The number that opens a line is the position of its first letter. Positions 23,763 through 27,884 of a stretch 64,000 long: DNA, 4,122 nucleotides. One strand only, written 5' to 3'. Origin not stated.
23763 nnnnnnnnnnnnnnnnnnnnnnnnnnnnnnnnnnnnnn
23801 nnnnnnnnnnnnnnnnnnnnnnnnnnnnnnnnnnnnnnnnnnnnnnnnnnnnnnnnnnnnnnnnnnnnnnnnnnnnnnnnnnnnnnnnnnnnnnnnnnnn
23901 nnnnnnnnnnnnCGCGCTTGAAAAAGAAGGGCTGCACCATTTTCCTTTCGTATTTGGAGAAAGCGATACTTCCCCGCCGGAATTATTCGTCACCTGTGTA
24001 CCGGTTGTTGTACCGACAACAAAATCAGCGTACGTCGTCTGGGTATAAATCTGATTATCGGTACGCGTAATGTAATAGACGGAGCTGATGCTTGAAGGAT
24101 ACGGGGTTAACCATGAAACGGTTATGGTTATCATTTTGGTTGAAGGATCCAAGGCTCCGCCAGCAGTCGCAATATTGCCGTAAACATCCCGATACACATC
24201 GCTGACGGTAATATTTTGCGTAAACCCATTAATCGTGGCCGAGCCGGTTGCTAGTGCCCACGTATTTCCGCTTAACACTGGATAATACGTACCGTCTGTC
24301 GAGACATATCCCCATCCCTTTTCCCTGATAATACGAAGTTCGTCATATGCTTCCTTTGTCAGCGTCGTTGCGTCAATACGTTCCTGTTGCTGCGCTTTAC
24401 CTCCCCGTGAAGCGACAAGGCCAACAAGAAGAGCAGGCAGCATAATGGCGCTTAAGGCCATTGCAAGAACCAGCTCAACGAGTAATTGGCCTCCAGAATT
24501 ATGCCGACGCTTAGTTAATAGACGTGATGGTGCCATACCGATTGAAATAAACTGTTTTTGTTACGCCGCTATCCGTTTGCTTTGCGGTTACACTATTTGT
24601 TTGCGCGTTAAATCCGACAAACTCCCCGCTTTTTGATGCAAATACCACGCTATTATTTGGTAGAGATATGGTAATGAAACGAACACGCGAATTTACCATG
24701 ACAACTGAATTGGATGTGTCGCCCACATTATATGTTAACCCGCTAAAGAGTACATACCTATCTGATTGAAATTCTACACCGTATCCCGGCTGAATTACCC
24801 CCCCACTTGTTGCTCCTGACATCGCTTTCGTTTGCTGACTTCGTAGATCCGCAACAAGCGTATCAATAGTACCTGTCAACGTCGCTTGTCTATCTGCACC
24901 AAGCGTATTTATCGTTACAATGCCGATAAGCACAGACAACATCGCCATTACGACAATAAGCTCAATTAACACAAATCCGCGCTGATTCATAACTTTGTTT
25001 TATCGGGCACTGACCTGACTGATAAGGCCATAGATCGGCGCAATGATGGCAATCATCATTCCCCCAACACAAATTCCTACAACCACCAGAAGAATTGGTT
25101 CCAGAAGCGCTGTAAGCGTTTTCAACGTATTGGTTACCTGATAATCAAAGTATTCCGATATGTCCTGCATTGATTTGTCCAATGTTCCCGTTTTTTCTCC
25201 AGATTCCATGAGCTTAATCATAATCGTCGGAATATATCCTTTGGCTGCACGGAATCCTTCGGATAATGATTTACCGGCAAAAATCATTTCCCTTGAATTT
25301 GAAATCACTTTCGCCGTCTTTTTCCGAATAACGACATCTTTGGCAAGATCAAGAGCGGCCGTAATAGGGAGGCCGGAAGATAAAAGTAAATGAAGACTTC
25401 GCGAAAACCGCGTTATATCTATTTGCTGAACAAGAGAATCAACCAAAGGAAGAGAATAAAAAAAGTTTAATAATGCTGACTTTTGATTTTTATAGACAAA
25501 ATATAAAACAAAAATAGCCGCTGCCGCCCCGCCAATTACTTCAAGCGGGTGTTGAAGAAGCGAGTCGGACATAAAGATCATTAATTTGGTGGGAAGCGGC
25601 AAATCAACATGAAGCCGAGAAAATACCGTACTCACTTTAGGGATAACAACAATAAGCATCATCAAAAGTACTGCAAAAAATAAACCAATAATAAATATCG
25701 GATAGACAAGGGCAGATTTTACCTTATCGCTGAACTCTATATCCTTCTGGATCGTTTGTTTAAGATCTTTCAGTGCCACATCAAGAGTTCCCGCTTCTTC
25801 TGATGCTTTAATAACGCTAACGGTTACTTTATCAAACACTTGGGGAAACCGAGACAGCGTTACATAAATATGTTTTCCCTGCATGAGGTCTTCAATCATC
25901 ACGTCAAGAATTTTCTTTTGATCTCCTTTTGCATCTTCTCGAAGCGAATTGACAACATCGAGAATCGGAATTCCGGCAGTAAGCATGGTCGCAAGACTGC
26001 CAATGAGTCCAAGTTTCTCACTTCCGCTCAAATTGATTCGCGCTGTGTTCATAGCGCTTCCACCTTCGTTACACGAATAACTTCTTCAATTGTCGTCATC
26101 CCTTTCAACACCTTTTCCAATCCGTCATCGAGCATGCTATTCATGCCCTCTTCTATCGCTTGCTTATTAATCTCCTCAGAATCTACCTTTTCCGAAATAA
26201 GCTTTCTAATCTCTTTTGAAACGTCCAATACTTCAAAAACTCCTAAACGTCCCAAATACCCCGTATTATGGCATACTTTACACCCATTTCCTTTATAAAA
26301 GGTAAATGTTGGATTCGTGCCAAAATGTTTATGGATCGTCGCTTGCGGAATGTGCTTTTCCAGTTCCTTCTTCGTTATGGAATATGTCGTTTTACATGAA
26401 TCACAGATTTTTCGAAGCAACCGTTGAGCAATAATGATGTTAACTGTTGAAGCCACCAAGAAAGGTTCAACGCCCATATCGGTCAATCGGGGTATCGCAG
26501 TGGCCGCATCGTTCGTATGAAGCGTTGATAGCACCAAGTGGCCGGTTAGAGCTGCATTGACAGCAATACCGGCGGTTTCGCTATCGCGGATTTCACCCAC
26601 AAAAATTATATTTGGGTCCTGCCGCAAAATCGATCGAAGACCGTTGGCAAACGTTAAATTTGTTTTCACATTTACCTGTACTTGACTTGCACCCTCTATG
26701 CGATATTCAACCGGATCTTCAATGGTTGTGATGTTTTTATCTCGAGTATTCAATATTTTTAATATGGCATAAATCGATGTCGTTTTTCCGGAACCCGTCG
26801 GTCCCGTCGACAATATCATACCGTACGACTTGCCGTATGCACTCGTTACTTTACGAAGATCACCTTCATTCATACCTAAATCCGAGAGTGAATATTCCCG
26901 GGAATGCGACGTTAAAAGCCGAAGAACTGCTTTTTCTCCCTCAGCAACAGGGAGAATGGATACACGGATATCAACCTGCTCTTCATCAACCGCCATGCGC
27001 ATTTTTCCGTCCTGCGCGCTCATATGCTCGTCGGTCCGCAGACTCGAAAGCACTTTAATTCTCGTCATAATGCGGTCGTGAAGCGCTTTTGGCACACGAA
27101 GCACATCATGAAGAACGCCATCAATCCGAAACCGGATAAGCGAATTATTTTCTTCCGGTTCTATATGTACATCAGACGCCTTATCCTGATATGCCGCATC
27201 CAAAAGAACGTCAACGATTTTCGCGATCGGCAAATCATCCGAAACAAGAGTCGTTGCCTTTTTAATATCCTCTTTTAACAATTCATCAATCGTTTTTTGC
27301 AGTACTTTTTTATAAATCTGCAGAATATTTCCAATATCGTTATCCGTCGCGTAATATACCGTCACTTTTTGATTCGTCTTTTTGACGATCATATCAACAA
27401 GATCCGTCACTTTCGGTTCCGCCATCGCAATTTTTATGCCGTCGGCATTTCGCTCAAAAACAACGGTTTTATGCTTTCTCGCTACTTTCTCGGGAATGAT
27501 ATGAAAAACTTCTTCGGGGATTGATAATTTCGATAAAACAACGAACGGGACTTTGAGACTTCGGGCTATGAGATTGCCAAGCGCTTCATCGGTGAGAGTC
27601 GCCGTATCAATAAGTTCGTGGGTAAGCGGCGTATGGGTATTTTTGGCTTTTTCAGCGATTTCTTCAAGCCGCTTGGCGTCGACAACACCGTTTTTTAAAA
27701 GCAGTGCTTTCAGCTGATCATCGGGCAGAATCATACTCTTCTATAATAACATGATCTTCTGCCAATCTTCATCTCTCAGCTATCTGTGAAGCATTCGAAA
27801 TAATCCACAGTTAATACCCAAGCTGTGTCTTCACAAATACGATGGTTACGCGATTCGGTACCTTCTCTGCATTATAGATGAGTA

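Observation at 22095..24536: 813-aa pilin-anchored protein with LVIVD-like repeats: candidate tip adhesin of the pilus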

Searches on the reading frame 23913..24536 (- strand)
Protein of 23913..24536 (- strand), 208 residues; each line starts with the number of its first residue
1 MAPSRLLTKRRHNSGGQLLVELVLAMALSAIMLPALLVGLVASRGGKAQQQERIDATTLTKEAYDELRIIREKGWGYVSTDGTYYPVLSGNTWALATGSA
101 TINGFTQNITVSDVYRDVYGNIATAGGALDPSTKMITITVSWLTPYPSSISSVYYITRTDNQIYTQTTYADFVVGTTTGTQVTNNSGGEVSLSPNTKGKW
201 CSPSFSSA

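Call 54: search_solved_structures(query=A2, max_evalue=10, show_alignments=0)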
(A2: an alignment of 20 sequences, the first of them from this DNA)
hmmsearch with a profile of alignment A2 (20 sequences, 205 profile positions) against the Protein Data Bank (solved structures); distinct sequences matched with E-value up to 10: 5.
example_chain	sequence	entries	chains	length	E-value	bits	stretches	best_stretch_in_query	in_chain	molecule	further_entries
9egp_A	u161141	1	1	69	0.2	14.3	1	5-41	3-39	Geopilin domain 1 protein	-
9laa_A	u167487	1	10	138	0.38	13.4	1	1-43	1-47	Type IV pilin protein PilA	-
7tgg_A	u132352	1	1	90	0.45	13.2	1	5-47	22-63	Geopilin domain 1 protein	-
2ylk_A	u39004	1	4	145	1.2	11.8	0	146-175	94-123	CELLULOSE 1,4-BETA-CELLOBIOSIDASE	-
6xxd_A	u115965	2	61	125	4.4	9.9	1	14-41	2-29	PilA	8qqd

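Call 60: predict_structure(alignment_id=A2)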
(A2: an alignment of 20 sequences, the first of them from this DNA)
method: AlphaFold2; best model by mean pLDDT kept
length: 208 residues; sequences in the alignment: 20
mean_pLDDT: 72.2   pTM: 0.54
mean pLDDT of the five models: 72.2, 71.5, 69.2, 66.0, 62.1
residues with pLDDT >= 90: 55; 70-90: 86; 50-70: 9; < 50: 58
segments of 3 or more residues with pLDDT < 50: 1-11, 162-208
pLDDT, mean of each block of 10 residues (from residue 1): 44 66 87 80 75 90 91 85 93 93 93 84 80 88 89 81 44 40 39 33 34
secondary structure, 60 per line:
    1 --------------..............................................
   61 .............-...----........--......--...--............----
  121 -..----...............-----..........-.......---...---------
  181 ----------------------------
elements in order: H15-73 E82-89 E92-97 E100-102 E105-116 E128-142 E148-157 H159-165

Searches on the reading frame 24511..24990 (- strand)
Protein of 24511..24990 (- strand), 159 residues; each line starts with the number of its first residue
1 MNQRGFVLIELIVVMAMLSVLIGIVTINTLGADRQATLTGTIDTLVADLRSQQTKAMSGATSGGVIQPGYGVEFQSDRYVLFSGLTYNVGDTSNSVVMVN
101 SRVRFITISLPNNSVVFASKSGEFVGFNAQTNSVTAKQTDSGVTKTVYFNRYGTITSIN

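Call 3: search_protein_families(library=pfam, proteins=[window:24511-24990:-], max_evalue=1)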
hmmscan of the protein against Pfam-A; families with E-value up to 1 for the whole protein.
window:24511-24990:- (159 aa): 2 families
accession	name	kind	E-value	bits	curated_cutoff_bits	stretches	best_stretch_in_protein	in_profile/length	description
PF07963.17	N_methyl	-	7.1e-05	22.7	21.2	1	1-25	2-26/27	Prokaryotic N-terminal methylation motif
PF16964.10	TadF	-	0.11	12.8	27.3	1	2-23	5-26/178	Putative tight adherence pilin protein F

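Call 4: search_protein_families(library=ncbifam, proteins=[window:24511-24990:-], max_evalue=1)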
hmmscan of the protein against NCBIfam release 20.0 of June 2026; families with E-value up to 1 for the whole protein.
window:24511-24990:- (159 aa): 14 families
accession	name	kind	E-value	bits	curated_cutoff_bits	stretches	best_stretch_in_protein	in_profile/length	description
TIGR01708.2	typeII_sec_gspH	equivalog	9.9e-08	32.1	80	1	3-69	1-67/169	type II secretion system minor pseudopilin GspH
TIGR02532.1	IV_pilin_GFxxxE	domain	5.6e-06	26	16.3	1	3-25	1-23/24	prepilin-type N-terminal cleavage/methylation domain-containing protein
NF007862.0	PRK10574.1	equivalog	4.4e-05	23.7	138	1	1-47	2-48/145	prepilin peptidase-dependent pilin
TIGR02596.1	TIGR02596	subfamily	6.8e-05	23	70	1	6-57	1-52/196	Verru_Chthon cassette protein D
NF040982.1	ComGD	equivalog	0.0001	22.7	70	1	3-61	1-59/139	competence type IV pilus minor pilin ComGD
TIGR01710.1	typeII_sec_gspG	equivalog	0.0012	18.8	88.85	1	4-39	1-36/134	type II secretion system major pseudopilin GspG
NF040999.1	pilin_ComGC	equivalog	0.0032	17.6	75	1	4-35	2-32/84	competence type IV pilus major pilin ComGC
NF007800.0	PRK10506.1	equivalog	0.0034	17.2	158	1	2-56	7-61/163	prepilin peptidase-dependent protein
NF047828.1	T3SSXpsI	equivalog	0.0041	17.1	150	1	3-40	1-38/132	type II secretion system protein XpsI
NF041775.1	typeIV_PilA_Myxo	equivalog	0.033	14.1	400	1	3-30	10-37/214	type IV pilin protein PilA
NF041013.1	T4P_ComGE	equivalog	0.034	14.2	49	1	2-24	2-24/83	competence type IV pilus minor pilin ComGE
NF002448.0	PRK01614.1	equivalog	0.07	13.4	83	1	5-48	3-46/85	Sec-independent protein translocase subunit TatA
NF047827.1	T3SSXpsH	equivalog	0.1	12.4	160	1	4-62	1-60/145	type II secretion system protein XpsH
NF007848.0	PRK10557.1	equivalog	0.18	11.1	120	1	2-22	9-29/192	prepilin peptidase-dependent protein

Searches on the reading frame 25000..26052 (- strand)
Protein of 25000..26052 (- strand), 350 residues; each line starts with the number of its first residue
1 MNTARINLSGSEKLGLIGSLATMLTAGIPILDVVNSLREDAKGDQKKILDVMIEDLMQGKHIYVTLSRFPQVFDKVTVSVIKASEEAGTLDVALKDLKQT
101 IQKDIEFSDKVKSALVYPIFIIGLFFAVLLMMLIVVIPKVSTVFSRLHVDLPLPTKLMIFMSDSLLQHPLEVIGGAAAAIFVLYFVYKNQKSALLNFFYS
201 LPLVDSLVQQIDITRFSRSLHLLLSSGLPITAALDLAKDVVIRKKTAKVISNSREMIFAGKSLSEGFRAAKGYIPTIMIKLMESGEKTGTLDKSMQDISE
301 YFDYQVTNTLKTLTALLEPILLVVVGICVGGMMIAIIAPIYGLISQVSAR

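Call 3: search_protein_families(library=pfam, proteins=[window:25000-26052:-], max_evalue=1)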
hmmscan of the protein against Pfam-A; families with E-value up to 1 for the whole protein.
window:25000-26052:- (350 aa): 2 families
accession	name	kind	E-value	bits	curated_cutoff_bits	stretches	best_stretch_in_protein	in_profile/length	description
PF00482.28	T2SSF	-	4.5e-46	156.3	25.2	2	216-339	1-125/125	Type II secretion system (T2SS), protein F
PF10661.14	EssA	-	0.15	12.4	24.1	1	101-140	107-146/147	WXG100 protein secretion system (Wss), protein EssA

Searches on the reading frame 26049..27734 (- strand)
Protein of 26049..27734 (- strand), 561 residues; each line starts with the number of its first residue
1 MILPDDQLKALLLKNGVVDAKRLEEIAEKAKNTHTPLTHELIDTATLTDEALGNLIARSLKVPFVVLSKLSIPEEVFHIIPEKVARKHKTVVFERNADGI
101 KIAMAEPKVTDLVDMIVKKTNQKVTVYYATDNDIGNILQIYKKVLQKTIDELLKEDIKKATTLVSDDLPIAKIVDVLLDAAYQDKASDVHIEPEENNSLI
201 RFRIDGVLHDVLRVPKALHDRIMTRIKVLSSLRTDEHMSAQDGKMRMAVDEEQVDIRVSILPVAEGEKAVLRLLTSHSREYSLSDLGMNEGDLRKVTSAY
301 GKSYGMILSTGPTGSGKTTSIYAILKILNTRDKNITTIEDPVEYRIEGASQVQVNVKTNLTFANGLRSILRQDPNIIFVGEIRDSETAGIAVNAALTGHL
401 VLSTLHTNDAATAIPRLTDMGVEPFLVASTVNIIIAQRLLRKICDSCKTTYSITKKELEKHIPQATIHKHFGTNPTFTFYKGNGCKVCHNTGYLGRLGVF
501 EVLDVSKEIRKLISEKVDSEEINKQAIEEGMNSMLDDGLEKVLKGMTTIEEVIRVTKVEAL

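Call 3: search_protein_families(library=pfam, proteins=[window:26049-27734:-], max_evalue=1)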
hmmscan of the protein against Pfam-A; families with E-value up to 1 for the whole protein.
window:26049-27734:- (561 aa): 16 families
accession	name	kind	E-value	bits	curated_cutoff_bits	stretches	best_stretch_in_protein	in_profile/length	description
PF00437.27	T2SSE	-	1.4e-128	429.1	24.9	1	166-554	4-370/370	Type II/IV secretion system protein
PF05157.20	MshEN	-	1.3e-11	44.7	23.1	1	61-139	2-81/90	MshEN domain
PF13555.12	AAA_29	-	0.005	17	27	1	290-331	9-49/61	P-loop containing region of AAA domain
PF13401.12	AAA_22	-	0.01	16.6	27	1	304-341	5-42/130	AAA domain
PF20172.3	DUF6538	-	0.016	15.3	27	1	203-241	4-41/60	Domain of unknown function (DUF6538)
PF00004.35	AAA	-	0.02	15.8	21.2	1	308-382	2-66/131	ATPase family associated with various cellular activities (AAA)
PF13604.12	AAA_30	-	0.032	14.4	27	1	291-335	5-49/191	AAA domain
PF12775.13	AAA_7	-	0.039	13.9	25.8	1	305-338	34-67/181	P-loop containing dynein motor region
PF13245.12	AAA_19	-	0.046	14.3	25.1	1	306-333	13-40/134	AAA domain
PF17309.7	DUF5356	-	0.055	13.8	26.4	1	117-196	62-130/135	Family of unknown function (DUF5356)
PF25199.1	nSTAND_NTPase5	-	0.057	13.7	34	1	302-345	39-83/145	Novel STAND NTPase 5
PF13086.12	AAA_11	-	0.075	13.2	27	1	288-337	2-45/257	AAA domain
PF00005.33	ABC_tran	-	0.099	13.7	25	1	310-347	17-54/137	ABC transporter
PF23728.1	Tubby_C_like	-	0.25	11.7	24.4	0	117-153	8-43/172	Tubby C-terminal like domain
PF13476.12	AAA_23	-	0.28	12.2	27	1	307-357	22-76/201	AAA domain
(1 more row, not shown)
